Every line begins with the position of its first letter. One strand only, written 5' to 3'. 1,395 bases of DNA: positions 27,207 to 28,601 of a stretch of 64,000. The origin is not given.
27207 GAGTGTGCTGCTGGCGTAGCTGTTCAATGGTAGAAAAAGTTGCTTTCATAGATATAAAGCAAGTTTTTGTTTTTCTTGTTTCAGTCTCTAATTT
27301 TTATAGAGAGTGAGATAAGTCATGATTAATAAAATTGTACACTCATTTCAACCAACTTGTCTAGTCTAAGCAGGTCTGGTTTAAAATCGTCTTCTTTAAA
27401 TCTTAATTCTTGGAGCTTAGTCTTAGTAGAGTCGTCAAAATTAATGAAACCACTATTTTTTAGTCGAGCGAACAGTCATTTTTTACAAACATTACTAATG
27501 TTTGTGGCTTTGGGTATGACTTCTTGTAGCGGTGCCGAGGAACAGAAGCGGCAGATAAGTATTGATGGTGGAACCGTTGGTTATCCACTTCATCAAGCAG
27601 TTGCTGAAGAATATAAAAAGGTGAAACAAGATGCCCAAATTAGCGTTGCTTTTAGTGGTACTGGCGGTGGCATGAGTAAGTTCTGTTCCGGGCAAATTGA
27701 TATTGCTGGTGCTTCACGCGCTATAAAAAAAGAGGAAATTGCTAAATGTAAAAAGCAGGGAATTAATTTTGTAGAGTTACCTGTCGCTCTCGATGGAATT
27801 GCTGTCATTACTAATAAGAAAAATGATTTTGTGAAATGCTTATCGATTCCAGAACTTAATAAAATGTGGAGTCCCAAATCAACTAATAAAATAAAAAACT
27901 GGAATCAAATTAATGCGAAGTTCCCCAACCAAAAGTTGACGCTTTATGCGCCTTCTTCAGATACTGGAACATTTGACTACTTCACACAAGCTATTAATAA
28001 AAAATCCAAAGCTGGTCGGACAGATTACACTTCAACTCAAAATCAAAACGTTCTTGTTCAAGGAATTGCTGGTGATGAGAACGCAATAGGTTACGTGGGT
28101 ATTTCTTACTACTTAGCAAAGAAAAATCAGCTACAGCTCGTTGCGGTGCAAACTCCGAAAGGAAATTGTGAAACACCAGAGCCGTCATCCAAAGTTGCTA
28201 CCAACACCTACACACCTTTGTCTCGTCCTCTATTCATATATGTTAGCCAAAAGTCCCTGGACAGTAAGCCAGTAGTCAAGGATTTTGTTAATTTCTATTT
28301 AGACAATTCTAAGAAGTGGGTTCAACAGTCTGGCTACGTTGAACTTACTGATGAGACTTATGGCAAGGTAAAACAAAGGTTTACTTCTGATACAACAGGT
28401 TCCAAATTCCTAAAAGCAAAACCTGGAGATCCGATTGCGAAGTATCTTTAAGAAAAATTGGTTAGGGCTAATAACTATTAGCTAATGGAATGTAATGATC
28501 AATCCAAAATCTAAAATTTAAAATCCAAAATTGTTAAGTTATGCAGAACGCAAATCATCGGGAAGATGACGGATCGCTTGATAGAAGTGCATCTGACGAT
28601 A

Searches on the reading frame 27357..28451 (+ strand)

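Call 49: search_protein_families(library=ncbifam, proteins=[window:27357-28451:+], max_evalue=1e-10)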
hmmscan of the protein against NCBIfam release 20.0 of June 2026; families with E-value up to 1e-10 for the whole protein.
window:27357-28451:+ (364 aa): 2 families
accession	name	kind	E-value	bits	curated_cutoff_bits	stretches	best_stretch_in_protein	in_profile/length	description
TIGR02136.1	ptsS_2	subfamily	1.3e-79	267.4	206.6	1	57-329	19-294/295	phosphate ABC transporter substrate-binding protein PstS family protein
TIGR00975.1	3a0107s03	equivalog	3.5e-14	52.6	205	1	70-278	4-224/315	phosphate ABC transporter substrate-binding protein PstS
